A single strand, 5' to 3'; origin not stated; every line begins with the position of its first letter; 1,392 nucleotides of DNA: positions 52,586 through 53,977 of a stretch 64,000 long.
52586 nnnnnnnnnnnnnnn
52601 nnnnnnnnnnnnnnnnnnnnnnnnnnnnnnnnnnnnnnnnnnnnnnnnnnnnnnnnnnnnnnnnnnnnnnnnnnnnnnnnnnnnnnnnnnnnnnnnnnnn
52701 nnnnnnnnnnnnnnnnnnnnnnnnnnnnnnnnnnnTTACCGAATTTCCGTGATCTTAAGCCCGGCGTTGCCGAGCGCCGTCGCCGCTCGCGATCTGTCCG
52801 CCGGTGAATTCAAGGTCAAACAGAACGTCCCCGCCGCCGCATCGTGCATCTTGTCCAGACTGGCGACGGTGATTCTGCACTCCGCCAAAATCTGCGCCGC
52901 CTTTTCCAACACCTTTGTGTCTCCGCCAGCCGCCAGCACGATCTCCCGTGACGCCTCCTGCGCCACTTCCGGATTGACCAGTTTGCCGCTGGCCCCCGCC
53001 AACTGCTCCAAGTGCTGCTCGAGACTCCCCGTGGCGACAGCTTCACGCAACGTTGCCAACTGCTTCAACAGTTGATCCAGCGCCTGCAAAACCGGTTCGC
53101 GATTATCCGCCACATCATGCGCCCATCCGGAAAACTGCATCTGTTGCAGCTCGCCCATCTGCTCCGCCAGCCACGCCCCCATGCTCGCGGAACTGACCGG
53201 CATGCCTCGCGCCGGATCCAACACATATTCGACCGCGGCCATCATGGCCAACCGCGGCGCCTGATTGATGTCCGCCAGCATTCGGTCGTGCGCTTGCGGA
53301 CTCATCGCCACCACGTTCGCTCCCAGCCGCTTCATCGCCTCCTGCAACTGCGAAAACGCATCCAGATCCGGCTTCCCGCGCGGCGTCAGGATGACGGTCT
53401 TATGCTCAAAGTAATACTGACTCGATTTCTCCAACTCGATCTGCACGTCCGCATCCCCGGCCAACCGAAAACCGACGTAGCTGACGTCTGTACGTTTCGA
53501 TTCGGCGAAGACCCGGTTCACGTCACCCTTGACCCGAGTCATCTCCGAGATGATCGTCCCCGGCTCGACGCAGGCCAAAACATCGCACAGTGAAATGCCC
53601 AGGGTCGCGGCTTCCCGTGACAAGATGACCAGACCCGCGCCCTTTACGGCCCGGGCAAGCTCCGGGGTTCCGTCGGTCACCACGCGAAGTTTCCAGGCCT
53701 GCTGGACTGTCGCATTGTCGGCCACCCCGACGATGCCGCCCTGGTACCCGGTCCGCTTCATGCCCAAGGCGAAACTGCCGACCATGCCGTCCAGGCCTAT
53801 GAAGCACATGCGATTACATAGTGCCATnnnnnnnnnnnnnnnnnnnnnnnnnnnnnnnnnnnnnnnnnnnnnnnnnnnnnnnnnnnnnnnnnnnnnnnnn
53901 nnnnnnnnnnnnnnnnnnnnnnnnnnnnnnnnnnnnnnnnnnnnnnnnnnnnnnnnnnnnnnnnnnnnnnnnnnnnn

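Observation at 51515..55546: Operon of three tandem TyrA-fold/ACT genes in which only the last keeps the NAD-binding and catalytic His motifs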

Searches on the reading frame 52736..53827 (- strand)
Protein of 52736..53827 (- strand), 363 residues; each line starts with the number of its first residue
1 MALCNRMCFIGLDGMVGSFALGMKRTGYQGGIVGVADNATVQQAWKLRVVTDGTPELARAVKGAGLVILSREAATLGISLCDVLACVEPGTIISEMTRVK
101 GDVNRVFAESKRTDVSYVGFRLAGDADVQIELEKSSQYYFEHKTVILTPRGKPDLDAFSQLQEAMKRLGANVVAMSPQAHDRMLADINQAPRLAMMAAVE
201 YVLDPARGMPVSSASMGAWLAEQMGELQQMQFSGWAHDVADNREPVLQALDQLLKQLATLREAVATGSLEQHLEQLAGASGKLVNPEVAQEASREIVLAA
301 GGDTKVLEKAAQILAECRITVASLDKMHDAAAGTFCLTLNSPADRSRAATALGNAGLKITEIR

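Call 3: search_protein_families(library=pfam, proteins=[window:52736-53827:-], max_evalue=1)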
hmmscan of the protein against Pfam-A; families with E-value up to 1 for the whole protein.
window:52736-53827:- (363 aa): 2 families
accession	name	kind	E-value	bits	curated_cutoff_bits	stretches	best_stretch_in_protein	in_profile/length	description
PF02153.23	PDH_N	-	2.3e-10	40.6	26.5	1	19-173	1-153/154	Prephenate dehydrogenase, nucleotide-binding domain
PF20463.3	PDH_C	-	0.0017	19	22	1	176-276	1-100/102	Prephenate dehydrogenase, dimerization domain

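Call 4: search_protein_families(library=ncbifam, proteins=[window:52736-53827:-], max_evalue=1)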
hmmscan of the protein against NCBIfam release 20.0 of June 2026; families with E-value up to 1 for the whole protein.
window:52736-53827:- (363 aa): 19 families
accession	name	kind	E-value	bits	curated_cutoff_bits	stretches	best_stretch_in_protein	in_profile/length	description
NF011381.1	PRK14806.1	equivalog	6.1e-24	84.3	902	1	4-278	3-276/733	bifunctional prephenate dehydrogenase/3-phosphoshikimate 1-carboxyvinyltransferase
NF005694.0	PRK07502.1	equivalog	1.1e-20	74.1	409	1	3-271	5-273/310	prephenate/arogenate dehydrogenase family protein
NF005107.0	PRK06545.1-5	equivalog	1.3e-15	57.3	414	1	8-353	6-357/367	prephenate dehydrogenase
NF005650.0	PRK07417.1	equivalog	1.9e-15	56.9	290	1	8-202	5-193/281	prephenate/arogenate dehydrogenase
NF006307.0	PRK08507.1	equivalog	4.3e-15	55.6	295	1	8-277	4-266/275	prephenate dehydrogenase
NF005108.0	PRK06545.1-6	equivalog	3.3e-09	36.2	327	1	6-299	12-300/321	prephenate dehydrogenase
NF005104.0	PRK06545.1-1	equivalog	6e-09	35.5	713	1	4-355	2-358/366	prephenate dehydrogenase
NF005105.0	PRK06545.1-3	equivalog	8.4e-09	34.7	524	1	8-269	6-268/367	prephenate dehydrogenase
NF005106.0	PRK06545.1-4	equivalog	1.6e-06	27.6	569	1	6-354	3-357/363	prephenate dehydrogenase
NF005111.0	PRK06545.2-3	equivalog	3e-06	26.5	344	1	16-271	24-276/371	prephenate dehydrogenase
NF006407.0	PRK08655.1-1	equivalog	7.9e-06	24.9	834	1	11-186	8-172/439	prephenate dehydrogenase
NF006409.0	PRK08655.1-3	equivalog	1.3e-05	25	310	1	10-185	6-169/290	prephenate dehydrogenase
NF005109.0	PRK06545.2-1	equivalog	1.3e-05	24.5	397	1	14-198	10-189/361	prephenate dehydrogenase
NF005112.0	PRK06545.2-4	subfamily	8.7e-05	21.7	294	1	139-275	129-265/356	prephenate dehydrogenase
NF005110.0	PRK06545.2-2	equivalog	8.8e-05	21.8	385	1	88-217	148-279/423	prephenate dehydrogenase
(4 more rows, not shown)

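Call 7: find_homologous_proteins(query=window:52736-53827:-)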
Query window:52736-53827:- (363 aa): 16 proteins with E <= 0.001 among 8000 candidates.
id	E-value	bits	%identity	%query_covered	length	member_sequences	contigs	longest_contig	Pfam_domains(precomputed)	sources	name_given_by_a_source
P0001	1.4e-231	786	100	100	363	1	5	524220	PF02153.24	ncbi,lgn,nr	ncbi:prephenate dehydrogenase [candidate division KSB1 bacterium]|nr:prephenate dehydrogenase [candi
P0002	5.4e-154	531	65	100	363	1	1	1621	PF02153.24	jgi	jgi:prephenate dehydrogenase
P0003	2.4e-98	348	46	99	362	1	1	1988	PF02153.24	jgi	jgi:prephenate dehydrogenase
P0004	4.5e-98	347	46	99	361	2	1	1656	PF02153.24,PF03807.24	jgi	jgi:prephenate dehydrogenase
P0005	4.2e-96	341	47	99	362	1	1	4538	PF02153.24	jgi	jgi:cyclohexadieny/prephenate dehydrogenase / 3-phosphoshikimate 1-carboxyvinyltransferase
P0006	5.1e-96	340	45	98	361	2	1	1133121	PF02153.24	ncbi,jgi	ncbi:MAG TPA: prephenate dehydrogenase/arogenate dehydrogenase family protein [bacterium]|jgi:prephe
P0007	1.7e-93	332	43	100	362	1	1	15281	PF02153.24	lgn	-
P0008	2.0e-93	332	47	99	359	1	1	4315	PF02153.24,PF20463.4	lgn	-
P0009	3.3e-91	324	42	100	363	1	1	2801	PF02153.24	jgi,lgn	jgi:prephenate dehydrogenase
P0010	1.9e-90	322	44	100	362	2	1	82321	PF02153.24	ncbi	-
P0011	1.9e-90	322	44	99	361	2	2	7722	PF02153.24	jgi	-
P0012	7.2e-90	320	42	100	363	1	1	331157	PF02153.24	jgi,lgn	jgi:prephenate dehydrogenase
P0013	2.3e-89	318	43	98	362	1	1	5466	PF02153.24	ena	-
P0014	1.1e-87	313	41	99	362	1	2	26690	PF02153.24,PF20463.4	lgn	-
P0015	4.0e-84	301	41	100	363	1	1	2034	PF02153.24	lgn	-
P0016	5.2e-6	44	28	52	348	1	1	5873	PF02153.24,PF22629.3,PF20463.4,PF01842.32,PF02826.26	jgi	jgi:prephenate dehydrogenase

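Call 8: find_encoding_contigs(protein=P0006, flank=8000, max_places=2)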
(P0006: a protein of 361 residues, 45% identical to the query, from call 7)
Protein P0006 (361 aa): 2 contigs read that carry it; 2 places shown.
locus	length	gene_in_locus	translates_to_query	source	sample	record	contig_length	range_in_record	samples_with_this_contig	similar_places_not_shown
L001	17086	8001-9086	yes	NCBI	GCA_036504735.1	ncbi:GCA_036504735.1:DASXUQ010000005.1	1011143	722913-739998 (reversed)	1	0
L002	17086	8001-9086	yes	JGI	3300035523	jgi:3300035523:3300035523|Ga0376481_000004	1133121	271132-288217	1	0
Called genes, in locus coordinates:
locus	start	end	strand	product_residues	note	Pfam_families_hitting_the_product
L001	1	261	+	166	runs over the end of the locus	-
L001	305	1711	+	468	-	PF19295:SufBD_N, PF01458:SUFBD_core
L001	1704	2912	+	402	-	PF01458:SUFBD_core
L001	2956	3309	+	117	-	PF00355:Rieske, PF13806:Rieske_2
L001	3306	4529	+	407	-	PF00266:Aminotran_5, PF00155:Aminotran_1_2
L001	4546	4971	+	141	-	PF01592:NifU_N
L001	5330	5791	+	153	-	-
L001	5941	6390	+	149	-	-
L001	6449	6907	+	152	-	-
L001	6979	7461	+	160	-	-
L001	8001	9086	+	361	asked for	PF02153:PDH_N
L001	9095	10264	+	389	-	PF03807:F420_oxidored (weak), PF02153:PDH_N, PF20463:PDH_C, PF01842:ACT (weak)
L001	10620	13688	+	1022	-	PF13205:Big_5 (weak), PF00932:LTD, PF13205:Big_5, PF00932:LTD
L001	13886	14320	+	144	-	-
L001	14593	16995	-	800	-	PF08448:PAS_4 (faint), PF13188:PAS_8 (faint), PF00989:PAS (weak)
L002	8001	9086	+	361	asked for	PF02153:PDH_N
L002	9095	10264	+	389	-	PF03807:F420_oxidored (weak), PF02153:PDH_N, PF20463:PDH_C, PF01842:ACT (weak)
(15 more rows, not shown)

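Call 9: find_encoding_contigs(protein=P0012, flank=8000, max_places=2)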
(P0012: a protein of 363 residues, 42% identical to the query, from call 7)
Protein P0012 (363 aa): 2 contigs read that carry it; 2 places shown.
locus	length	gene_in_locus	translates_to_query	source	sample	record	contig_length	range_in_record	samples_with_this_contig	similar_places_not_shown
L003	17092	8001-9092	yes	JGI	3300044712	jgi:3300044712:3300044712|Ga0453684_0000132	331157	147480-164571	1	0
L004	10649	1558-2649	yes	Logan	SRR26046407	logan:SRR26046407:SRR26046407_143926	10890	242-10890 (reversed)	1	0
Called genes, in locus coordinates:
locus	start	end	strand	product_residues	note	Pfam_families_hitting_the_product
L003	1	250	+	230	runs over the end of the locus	PF19540:DUF6064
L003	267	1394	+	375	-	-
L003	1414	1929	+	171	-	-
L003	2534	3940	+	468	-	PF19295:SufBD_N, PF01458:SUFBD_core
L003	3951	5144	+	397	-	PF01458:SUFBD_core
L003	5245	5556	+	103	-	-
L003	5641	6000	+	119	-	PF00355:Rieske, PF13806:Rieske_2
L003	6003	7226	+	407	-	PF00266:Aminotran_5, PF00155:Aminotran_1_2 (weak)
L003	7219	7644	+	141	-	PF01592:NifU_N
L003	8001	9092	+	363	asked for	PF02153:PDH_N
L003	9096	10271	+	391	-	PF02826:2-Hacid_dh_C (weak), PF03807:F420_oxidored (weak), PF02153:PDH_N, PF20463:PDH_C, PF01842:ACT (weak)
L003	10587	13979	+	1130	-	PF13205:Big_5 (weak), PF00932:LTD, PF13205:Big_5 (weak), PF00932:LTD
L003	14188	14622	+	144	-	-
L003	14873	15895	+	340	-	PF03781:FGE-sulfatase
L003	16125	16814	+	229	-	-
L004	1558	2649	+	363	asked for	PF02153:PDH_N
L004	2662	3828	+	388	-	PF02826:2-Hacid_dh_C (weak), PF03807:F420_oxidored (weak), PF02153:PDH_N, PF20463:PDH_C, PF01842:ACT (weak)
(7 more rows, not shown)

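Call 10: find_encoding_contigs(protein=P0010, flank=8000, max_places=2)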
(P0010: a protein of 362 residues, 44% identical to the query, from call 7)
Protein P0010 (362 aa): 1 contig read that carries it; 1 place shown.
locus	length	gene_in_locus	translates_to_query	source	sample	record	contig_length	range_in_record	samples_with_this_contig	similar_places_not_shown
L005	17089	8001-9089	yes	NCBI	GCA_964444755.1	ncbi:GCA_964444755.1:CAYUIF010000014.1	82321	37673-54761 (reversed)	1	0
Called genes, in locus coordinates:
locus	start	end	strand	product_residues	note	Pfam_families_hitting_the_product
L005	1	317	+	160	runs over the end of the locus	PF11412:DsbD_N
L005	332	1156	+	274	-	-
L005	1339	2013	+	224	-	PF19540:DUF6064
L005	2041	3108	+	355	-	PF13524:Glyco_trans_1_2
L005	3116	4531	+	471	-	PF19295:SufBD_N, PF01458:SUFBD_core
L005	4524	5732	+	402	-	PF01458:SUFBD_core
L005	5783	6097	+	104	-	PF00355:Rieske, PF13806:Rieske_2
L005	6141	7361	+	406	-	PF00266:Aminotran_5, PF00155:Aminotran_1_2 (weak)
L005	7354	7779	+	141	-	PF01592:NifU_N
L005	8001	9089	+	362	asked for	PF02153:PDH_N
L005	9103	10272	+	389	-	PF03807:F420_oxidored (weak), PF02153:PDH_N, PF20463:PDH_C, PF01842:ACT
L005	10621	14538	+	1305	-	PF00932:LTD, PF13205:Big_5 (weak), PF00932:LTD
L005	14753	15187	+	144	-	PF00460:Flg_bb_rod (weak)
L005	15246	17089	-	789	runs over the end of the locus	PF00989:PAS (faint), PF08448:PAS_4 (faint), PF13188:PAS_8 (faint)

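Call 33: search_protein_representatives(alignment_id=A3)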
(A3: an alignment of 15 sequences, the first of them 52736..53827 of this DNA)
Query: 15 sequences, 362 profile positions. Proteins with E-value up to 0.001 (for the whole library): 5560; up to 1e-10: 1984; up to 1e-30: 22. The best 150 are listed.
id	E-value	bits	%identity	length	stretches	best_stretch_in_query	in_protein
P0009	1.3e-170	583.9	-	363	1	1-361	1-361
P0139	4.7e-103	361.6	-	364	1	1-361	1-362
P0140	1.7e-99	349.9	-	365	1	3-361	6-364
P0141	2.2e-99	349.5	-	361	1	1-360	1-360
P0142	4.6e-81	289.2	-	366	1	3-361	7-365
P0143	1.0e-78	281.5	-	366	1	2-361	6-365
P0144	2.1e-75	270.6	-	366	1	3-359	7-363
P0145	1.7e-66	241.3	-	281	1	83-360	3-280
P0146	6.4e-60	219.7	-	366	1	2-360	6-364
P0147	3.1e-48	181.2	-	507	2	1-294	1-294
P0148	6.1e-48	180.2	-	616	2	1-283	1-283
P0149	1.5e-45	172.4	-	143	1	220-361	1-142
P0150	5.7e-44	167.2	-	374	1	3-360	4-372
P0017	1.2e-39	153.0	-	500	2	1-284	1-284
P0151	1.4e-35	139.6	-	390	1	3-359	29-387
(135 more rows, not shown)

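Call 35: predict_structure(alignment_id=A3)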
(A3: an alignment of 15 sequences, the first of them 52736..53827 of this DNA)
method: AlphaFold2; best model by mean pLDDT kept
length: 363 residues; sequences in the alignment: 15
mean_pLDDT: 83.9   pTM: 0.62
mean pLDDT of the five models: 83.9, 83.2, 82.9, 81.3, 79.9
residues with pLDDT >= 90: 148; 70-90: 169; 50-70: 36; < 50: 10
segments of 3 or more residues with pLDDT < 50: 284-290
pLDDT, mean of each block of 10 residues (from residue 1): 78 92 93 94 95 92 93 82 92 75 80 89 66 90 85 89 92 75 81 90 77 72 82 74 86 93 93 75 46 82 84 91 87 88 85 87 66
secondary structure, 60 per line:
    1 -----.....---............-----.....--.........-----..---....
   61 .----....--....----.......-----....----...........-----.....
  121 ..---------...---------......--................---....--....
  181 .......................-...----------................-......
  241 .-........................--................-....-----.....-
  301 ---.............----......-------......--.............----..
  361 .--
elements in order: E6-10 H14-25 E31-35 H38-46 H57-61 E66-69 H72-75 H80-86 E92-95 H100-110 E116-122 E144-149 H152-167 E171-174 H177-203 H218-233 H235-241 H243-266 H269-284 H286-289 E295-299 H304-316 E321-326 E334-339 H342-354 E359-361

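Call 38: fold_search(model_id=the predicted structure, library=pdb)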
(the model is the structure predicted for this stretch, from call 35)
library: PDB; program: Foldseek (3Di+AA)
matches with E <= 10: 1814; with E <= 0.001: 574
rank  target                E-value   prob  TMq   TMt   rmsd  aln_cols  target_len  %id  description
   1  5uyy_A                9.8e-23  1.00  0.63  0.62  10.6       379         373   20  Crystal structure of prephenate dehydrogenase tyrA from Bacillus anthracis in complex with L-tyrosine (released 2017-03-08)
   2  5uyy_B                1.6e-22  1.00  0.63  0.62  11.6       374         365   19  Crystal structure of prephenate dehydrogenase tyrA from Bacillus anthracis in complex with L-tyrosine (released 2017-03-08)
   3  3ggg_A                3.0e-18  1.00  0.59  0.74   5.6       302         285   20  The crystal structure of A. aeolicus prephenate dehydrogenase in complex with tyrosine and NAD+ (released 2009-03-10)
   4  4wji                  7.3e-18  1.00  0.64  0.77   4.1       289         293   22  Crystal structure of cyclohexadienyl dehydrogenase from Sinorhizobium meliloti in complex with NADP and tyrosine (released 2014-10-22)
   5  3ggo_D                1.8e-17  1.00  0.64  0.81   3.6       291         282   21  Crystal structure of prephenate dehydrogenase from A. aeolicus with HPP and NADH (released 2009-03-10)
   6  3ggo_B                3.0e-17  1.00  0.58  0.72   6.2       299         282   19  Crystal structure of prephenate dehydrogenase from A. aeolicus with HPP and NADH (released 2009-03-10)
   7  3ggp_B                3.3e-17  1.00  0.63  0.78   4.3       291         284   22  Crystal structure of prephenate dehydrogenase from A. aeolicus in complex with hydroxyphenyl propionate and NAD+ (released 2009-03-10)
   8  2g5c_B                3.3e-17  1.00  0.60  0.75   4.3       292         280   22  Crystal Structure of Prephenate Dehydrogenase from Aquifex aeolicus (released 2006-03-07)
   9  3ggp_A                3.3e-17  1.00  0.58  0.72   5.9       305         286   21  Crystal structure of prephenate dehydrogenase from A. aeolicus in complex with hydroxyphenyl propionate and NAD+ (released 2009-03-10)
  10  3ggp_C                6.0e-17  1.00  0.58  0.72   5.8       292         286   20  Crystal structure of prephenate dehydrogenase from A. aeolicus in complex with hydroxyphenyl propionate and NAD+ (released 2009-03-10)
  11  2g5c_A                6.8e-17  1.00  0.59  0.75   6.1       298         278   21  Crystal Structure of Prephenate Dehydrogenase from Aquifex aeolicus (released 2006-03-07)
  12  3ggg_C                7.2e-17  1.00  0.59  0.74   4.6       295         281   21  The crystal structure of A. aeolicus prephenate dehydrogenase in complex with tyrosine and NAD+ (released 2009-03-10)
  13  2g5c_C                1.4e-16  1.00  0.57  0.73   5.9       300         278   21  Crystal Structure of Prephenate Dehydrogenase from Aquifex aeolicus (released 2006-03-07)
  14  3ggg_B                1.5e-16  1.00  0.60  0.73   4.4       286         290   21  The crystal structure of A. aeolicus prephenate dehydrogenase in complex with tyrosine and NAD+ (released 2009-03-10)
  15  7mqv_D                1.8e-16  1.00  0.56  0.69   6.1       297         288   18  Crystal structure of truncated (ACT domain removed) prephenate dehydrogenase tyrA from Bacillus anthracis in complex w (released 2021-05-19)
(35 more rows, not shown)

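Call 47: find_related_loci(query=A3, collection=genome_contigs, flank=6000)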
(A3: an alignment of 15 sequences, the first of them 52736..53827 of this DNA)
Query A3 (363 aa) in genome_contigs; peptide patterns used: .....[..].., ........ (x = any residue, [..] = any of these).
41 stretches matched a pattern; 3 encode a relative of the query (tblastn E <= 1e-3); 3 distinct loci.
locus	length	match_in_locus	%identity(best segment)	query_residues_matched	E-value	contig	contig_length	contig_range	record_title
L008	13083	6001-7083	44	1-362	8e-100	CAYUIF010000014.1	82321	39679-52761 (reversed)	MAG TPA_asm: uncultured Alphaproteobacteria bacterium isolate SRP278314_co1_92 genome assembly, contig: NODE_361_length_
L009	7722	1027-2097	44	1-358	4e-99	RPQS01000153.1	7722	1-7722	MAG: candidate division KSB1 bacterium isolate metabat2.380 metabat2.380_Contig_548968, whole genome shotgun sequence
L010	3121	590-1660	38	1-358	1e-88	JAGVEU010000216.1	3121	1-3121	MAG: Calditrichaeota bacterium isolate DeMMO2_36 c_000000052261, whole genome shotgun sequence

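Call 48: find_encoding_contigs(protein=P0148, flank=6000, max_places=2)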
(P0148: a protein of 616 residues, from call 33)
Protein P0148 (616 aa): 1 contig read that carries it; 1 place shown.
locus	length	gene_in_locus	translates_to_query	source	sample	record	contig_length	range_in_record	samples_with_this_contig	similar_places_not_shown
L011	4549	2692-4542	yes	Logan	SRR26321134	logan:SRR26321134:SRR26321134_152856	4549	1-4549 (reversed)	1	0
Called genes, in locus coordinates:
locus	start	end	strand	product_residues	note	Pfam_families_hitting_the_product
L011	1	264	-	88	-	?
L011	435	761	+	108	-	PF00355:Rieske, PF13806:Rieske_2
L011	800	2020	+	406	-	PF00266:Aminotran_5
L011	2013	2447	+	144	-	PF01592:NifU_N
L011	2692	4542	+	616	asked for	-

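Call 49: find_encoding_contigs(protein=P0147, flank=6000, max_places=2)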
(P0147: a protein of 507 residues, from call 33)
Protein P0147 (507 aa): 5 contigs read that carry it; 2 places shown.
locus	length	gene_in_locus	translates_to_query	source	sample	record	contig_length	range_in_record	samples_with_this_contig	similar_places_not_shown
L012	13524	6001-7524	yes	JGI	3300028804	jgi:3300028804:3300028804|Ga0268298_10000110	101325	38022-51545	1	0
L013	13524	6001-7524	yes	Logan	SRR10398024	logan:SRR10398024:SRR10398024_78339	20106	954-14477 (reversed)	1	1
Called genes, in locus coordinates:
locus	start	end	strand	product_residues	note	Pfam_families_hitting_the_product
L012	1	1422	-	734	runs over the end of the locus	PF00141:peroxidase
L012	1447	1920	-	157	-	PF01475:FUR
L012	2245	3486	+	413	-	PF07992:Pyr_redox_2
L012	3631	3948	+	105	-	PF04358:DsrC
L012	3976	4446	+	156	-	PF13686:DrsE_2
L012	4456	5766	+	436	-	PF00083:Sugar_tr, PF07690:MFS_1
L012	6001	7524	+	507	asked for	-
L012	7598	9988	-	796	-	PF13620:CarboxypepD_reg, PF13715:CarbopepD_reg_2 (weak), PF07715:Plug, PF00593:TonB_dep_Rec_b-barrel, PF14905:OMP_b-brl_3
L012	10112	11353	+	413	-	PF13440:Polysacc_synt_3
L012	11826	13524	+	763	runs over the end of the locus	PF00403:HMA, PF00122:E1-E2_ATPase, PF00702:Hydrolase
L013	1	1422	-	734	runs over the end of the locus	PF00141:peroxidase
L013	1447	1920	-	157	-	PF01475:FUR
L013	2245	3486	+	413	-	PF07992:Pyr_redox_2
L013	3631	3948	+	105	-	PF04358:DsrC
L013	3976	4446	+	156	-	PF13686:DrsE_2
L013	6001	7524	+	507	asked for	-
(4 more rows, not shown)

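Call 58: find_encoding_contigs(protein=P0150, flank=5000, max_places=2)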
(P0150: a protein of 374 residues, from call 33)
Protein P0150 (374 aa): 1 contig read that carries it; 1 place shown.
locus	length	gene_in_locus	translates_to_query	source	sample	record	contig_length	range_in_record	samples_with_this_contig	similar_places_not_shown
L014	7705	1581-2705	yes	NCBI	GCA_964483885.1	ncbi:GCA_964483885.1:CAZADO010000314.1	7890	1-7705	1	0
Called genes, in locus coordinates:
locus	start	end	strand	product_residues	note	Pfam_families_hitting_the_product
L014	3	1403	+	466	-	?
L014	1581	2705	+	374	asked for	PF02153:PDH_N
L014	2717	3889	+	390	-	PF03807:F420_oxidored (weak), PF02153:PDH_N, PF20463:PDH_C, PF01842:ACT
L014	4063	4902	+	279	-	PF00795:CN_hydrolase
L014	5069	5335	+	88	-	PF00076:RRM_1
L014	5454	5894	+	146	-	PF00571:CBS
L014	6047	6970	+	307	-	-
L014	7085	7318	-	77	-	PF12728:HTH_17 (weak)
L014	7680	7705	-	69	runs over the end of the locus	?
